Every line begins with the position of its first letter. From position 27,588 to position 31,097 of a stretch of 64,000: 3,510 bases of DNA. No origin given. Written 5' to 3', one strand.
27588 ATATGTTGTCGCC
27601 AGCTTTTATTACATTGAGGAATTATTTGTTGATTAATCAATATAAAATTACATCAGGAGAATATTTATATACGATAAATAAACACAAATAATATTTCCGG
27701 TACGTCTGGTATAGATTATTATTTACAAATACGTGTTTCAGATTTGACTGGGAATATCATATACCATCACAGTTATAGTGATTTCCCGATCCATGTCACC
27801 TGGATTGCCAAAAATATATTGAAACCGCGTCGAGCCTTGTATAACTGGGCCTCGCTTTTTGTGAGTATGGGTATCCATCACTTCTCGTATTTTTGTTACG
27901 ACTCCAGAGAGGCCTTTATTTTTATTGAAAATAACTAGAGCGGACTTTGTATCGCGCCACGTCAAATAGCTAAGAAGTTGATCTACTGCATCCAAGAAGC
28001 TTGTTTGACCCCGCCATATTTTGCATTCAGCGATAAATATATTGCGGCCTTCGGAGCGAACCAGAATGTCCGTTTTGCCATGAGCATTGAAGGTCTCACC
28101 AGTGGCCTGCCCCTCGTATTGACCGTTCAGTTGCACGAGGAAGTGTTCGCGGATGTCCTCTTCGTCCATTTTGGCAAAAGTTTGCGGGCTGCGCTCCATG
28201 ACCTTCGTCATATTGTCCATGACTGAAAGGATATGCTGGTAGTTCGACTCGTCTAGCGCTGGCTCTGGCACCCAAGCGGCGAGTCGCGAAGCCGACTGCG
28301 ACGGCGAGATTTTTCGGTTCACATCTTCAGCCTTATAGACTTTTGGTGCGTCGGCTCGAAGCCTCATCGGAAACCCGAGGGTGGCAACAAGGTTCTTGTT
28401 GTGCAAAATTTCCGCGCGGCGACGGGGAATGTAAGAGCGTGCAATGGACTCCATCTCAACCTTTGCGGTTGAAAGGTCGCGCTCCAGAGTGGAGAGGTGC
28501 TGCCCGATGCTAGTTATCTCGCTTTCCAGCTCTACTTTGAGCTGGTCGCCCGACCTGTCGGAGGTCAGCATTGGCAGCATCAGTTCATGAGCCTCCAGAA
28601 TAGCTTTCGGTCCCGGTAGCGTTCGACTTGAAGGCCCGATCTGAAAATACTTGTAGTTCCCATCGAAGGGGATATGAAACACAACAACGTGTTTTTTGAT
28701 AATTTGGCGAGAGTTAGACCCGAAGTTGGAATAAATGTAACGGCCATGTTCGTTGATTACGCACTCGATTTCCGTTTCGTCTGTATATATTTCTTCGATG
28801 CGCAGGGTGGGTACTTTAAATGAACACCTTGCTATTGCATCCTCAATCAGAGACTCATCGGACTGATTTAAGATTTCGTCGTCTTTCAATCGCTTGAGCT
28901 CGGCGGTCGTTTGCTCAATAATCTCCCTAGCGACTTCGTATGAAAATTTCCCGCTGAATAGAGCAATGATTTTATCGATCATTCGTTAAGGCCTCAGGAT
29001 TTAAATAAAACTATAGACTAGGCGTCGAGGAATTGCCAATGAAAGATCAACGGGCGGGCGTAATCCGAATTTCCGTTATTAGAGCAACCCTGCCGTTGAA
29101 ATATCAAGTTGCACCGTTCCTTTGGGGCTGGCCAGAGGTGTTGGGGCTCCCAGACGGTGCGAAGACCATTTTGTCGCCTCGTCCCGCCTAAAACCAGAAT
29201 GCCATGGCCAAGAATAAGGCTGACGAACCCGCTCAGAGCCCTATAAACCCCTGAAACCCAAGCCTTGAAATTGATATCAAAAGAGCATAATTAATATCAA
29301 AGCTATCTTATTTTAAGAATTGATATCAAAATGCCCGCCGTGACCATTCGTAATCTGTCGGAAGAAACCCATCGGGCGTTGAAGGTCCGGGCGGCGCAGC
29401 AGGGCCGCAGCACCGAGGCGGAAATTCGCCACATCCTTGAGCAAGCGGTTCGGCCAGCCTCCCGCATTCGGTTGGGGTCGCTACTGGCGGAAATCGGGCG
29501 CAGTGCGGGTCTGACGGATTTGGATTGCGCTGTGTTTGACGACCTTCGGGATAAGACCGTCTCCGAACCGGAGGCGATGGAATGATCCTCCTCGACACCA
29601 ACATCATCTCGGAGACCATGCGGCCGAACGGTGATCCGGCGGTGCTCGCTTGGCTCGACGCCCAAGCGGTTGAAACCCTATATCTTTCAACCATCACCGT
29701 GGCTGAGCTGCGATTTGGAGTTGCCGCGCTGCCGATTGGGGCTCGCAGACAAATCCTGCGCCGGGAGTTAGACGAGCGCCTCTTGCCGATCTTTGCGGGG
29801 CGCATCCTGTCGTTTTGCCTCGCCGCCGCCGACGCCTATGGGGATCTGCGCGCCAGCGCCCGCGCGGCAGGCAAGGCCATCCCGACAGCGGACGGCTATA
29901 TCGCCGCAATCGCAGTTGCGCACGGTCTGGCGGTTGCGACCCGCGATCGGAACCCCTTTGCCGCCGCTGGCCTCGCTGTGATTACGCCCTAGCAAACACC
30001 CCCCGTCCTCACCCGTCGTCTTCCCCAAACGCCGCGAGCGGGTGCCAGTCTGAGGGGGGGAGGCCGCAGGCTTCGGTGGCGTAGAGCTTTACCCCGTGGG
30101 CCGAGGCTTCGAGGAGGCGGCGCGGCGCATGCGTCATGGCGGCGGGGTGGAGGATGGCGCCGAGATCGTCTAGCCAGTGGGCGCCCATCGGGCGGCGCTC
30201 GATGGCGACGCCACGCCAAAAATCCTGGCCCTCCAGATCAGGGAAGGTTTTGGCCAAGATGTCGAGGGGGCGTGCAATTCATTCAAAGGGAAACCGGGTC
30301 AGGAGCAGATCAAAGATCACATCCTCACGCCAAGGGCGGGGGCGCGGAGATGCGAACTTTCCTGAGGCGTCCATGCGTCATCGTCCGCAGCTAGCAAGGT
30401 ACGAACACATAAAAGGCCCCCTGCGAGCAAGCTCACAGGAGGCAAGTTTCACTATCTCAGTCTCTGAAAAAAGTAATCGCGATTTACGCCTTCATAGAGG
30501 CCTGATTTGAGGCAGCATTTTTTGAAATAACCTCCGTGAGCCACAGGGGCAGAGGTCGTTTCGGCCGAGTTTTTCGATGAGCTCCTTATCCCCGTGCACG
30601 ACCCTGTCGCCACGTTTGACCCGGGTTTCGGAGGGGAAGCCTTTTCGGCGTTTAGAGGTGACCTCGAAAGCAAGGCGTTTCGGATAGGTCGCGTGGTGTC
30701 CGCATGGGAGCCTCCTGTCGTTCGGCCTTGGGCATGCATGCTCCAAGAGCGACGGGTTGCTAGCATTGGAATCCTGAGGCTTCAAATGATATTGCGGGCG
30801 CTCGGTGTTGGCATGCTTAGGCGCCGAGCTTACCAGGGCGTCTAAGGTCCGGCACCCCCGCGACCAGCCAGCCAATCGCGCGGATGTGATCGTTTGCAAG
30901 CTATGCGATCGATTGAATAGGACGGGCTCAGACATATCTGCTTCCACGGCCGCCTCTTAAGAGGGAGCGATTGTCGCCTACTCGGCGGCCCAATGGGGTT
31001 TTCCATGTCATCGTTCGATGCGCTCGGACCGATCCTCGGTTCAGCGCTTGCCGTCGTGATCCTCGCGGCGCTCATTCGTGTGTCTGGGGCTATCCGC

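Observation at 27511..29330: AT-rich genomic islet carrying a lone 414-aa PD-(D/E)xK-like protein, a candidate anti-phage defence gene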

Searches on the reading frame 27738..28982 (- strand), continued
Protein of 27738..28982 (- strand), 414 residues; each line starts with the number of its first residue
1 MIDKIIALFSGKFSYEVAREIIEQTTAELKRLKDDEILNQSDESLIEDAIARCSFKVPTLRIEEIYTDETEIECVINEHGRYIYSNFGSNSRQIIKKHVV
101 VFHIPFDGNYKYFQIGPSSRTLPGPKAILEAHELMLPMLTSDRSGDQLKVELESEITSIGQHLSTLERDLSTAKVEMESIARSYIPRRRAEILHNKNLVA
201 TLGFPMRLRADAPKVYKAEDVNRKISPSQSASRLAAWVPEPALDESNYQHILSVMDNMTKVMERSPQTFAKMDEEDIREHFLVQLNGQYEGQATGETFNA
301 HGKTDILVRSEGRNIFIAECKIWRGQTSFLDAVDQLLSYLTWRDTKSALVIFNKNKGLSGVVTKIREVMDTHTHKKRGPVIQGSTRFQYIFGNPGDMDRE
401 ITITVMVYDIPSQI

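Call 84: get_annotated_region(hit=H21, flank=5000)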
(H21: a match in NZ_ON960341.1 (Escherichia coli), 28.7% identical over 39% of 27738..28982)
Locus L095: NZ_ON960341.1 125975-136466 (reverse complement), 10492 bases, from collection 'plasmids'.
description: Escherichia coli strain CBJ3C plasmid pEC_CBJ3C, complete sequence
organism: Escherichia coli (NCBI taxid 562)
taxonomy: Bacteria; Pseudomonadota; Gammaproteobacteria; Enterobacterales; Enterobacteriaceae; Escherichia; Escherichia coli
host: -; source: -; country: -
typing (MOB-suite, as given by PLSDB): conjugative; replicon IncHI2A,IncN,rep_cluster_1088; relaxase MOBH; mating-pair formation MPF_F
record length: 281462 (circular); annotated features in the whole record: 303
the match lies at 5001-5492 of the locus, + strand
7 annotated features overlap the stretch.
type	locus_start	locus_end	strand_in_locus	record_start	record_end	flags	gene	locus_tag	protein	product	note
CDS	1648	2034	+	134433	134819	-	-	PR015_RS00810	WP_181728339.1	hypothetical protein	-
CDS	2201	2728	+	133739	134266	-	-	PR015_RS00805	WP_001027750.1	hypothetical protein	-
CDS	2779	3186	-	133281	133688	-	-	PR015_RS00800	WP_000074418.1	hypothetical protein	-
CDS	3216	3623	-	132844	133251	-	-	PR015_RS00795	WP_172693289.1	hypothetical protein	-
CDS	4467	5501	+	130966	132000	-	-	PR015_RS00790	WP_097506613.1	hypothetical protein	-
CDS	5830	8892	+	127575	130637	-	-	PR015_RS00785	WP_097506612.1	DEAD/DEAH box helicase family protein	-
CDS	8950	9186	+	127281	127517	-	-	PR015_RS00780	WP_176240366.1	hypothetical protein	-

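Call 85: get_annotated_region(hit=H20, flank=5000)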
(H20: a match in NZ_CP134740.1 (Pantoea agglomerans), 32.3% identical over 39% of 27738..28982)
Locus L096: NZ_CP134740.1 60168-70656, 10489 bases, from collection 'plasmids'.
description: Pantoea agglomerans strain FC61912-B plasmid pFC61912-B_C, complete sequence
organism: Pantoea agglomerans (NCBI taxid 549)
taxonomy: Bacteria; Pseudomonadota; Gammaproteobacteria; Enterobacterales; Erwiniaceae; Pantoea; Pantoea agglomerans
host: -; source: cell culture,Water from creek adjacent to crop field; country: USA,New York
typing (MOB-suite, as given by PLSDB): non-mobilizable; replicon rep_cluster_807
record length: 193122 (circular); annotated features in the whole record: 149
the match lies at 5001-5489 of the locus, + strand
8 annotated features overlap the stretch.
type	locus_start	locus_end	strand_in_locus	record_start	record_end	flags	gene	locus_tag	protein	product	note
CDS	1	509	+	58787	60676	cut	-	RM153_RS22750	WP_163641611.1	sigma-54-dependent Fis family transcriptional regulator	-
CDS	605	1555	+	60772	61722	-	-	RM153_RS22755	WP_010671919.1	sulfonate ABC transporter substrate-binding protein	-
CDS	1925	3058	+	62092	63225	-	-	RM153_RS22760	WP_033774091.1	glutathione-independent formaldehyde dehydrogenase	-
CDS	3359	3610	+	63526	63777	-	-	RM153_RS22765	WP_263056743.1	type II toxin-antitoxin system Phd/YefM family antitoxin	GO:0045927 - positive regulation of growth [Evidence IEA]; GO:0006355 - regulation of DNA-templated transcription ...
CDS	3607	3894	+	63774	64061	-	-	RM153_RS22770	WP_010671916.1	type II toxin-antitoxin system RelE/ParE family toxin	GO:0030541 - plasmid partitioning [Evidence IEA]; GO:0051290 - protein heterotetramerization [Evidence IEA]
CDS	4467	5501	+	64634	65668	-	-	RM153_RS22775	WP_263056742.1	hypothetical protein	-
CDS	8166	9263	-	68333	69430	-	-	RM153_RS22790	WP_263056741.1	hypothetical protein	-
CDS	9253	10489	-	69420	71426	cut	-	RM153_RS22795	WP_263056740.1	AAA family ATPase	-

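Call 87: search_solved_structures(query=L095:5830-8892:+, max_evalue=0.001)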
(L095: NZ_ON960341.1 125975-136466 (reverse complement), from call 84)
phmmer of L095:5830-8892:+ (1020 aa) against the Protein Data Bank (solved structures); distinct sequences matched with E-value up to 0.001: 3.
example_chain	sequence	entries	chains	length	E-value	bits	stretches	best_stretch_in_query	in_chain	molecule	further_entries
6p4f_A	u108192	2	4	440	5.7e-06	27.6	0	273-332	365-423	DNA-dependent ATPase XPBII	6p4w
5tnu_A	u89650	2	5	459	6.7e-06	27.4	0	273-332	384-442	DNA-dependent ATPase XPBII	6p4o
6p66_A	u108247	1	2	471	0.001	20.2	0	277-331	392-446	DNA repair protein RAD25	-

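Call 88: search_solved_structures(query=L095:4467-5501:+, max_evalue=10)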
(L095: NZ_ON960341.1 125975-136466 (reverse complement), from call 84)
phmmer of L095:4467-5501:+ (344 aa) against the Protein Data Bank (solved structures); distinct sequences matched with E-value up to 10: 0.

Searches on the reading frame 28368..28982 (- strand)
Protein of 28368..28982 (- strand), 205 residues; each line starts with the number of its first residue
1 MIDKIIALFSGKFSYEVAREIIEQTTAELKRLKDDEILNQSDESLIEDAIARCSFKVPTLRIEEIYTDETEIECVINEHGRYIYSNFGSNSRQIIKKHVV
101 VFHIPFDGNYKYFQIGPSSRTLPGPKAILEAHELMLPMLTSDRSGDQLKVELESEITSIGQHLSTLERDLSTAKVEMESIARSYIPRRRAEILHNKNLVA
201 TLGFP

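Call 57: predict_structure(alignment_id=A4)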
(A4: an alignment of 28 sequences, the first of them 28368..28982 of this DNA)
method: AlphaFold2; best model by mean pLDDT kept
length: 205 residues; sequences in the alignment: 28
mean_pLDDT: 90.4   pTM: 0.79
mean pLDDT of the five models: 90.4, 89.6, 89.2, 89.0, 87.8
residues with pLDDT >= 90: 165; 70-90: 23; 50-70: 15; < 50: 2
segments of 3 or more residues with pLDDT < 50: none
pLDDT, mean of each block of 10 residues (from residue 1): 88 94 93 96 94 90 97 76 54 87 97 90 88 96 95 96 94 93 97 95 85
secondary structure, 60 per line:
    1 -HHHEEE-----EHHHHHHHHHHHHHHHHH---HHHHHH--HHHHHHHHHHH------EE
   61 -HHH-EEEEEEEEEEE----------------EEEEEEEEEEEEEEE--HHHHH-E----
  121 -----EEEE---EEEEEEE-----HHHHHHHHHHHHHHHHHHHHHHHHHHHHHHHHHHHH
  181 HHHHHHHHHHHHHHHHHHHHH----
elements in order: E5-7 H14-30 H34-39 H42-52 E66-76 E93-107 H110-114 E126-129 E133-139 H145-201

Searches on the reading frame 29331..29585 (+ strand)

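Call 3: search_protein_families(library=pfam, proteins=[window:29331-29585:+], max_evalue=1)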
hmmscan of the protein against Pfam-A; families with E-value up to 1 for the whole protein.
window:29331-29585:+ (84 aa): 3 families
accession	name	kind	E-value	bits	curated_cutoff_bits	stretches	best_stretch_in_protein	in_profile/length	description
PF22513.2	FitA-like_RHH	-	8.8e-21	74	27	1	2-40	1-39/39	Antitoxin FitA-like, ribbon-helix-helix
PF03869.20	Arc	-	0.0099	16.2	20.4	1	12-46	14-48/50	Arc-like DNA binding domain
PF23807.1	RHH_10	-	0.043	14.5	27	1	4-39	26-60/84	Ribbon-helix-helix protein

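Call 77: search_protein_families(library=padloc, proteins=[window:29331-29585:+], max_evalue=0.001)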
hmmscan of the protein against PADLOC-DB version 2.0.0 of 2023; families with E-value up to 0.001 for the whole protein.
window:29331-29585:+ (84 aa): 0 families

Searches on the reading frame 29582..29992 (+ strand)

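Call 3: search_protein_families(library=pfam, proteins=[window:29582-29992:+], max_evalue=1)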
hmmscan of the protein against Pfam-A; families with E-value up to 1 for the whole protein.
window:29582-29992:+ (136 aa): 1 family
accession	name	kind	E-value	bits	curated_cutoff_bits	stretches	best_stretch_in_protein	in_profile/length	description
PF01850.27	PIN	-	5.8e-17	62.8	23.6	1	2-128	1-116/120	PIN domain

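Call 77: search_protein_families(library=padloc, proteins=[window:29582-29992:+], max_evalue=0.001)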
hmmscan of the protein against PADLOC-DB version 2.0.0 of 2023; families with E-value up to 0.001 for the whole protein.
window:29582-29992:+ (136 aa): 0 families

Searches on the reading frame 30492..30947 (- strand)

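Call 3: search_protein_families(library=pfam, proteins=[window:30492-30947:-], max_evalue=1)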
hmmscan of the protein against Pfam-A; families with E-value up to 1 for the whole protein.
window:30492-30947:- (151 aa): 2 families
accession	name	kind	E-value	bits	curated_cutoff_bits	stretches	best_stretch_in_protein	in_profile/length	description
PF02810.21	SEC-C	-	0.00015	22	20.4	1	129-143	1-15/19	SEC-C motif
PF10731.15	Anophelin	-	0.26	11.7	27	1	32-59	12-39/65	Thrombin inhibitor from mosquito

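Call 77: search_protein_families(library=padloc, proteins=[window:30492-30947:-], max_evalue=0.001)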
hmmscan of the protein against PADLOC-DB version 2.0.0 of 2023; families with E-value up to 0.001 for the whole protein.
window:30492-30947:- (151 aa): 0 families
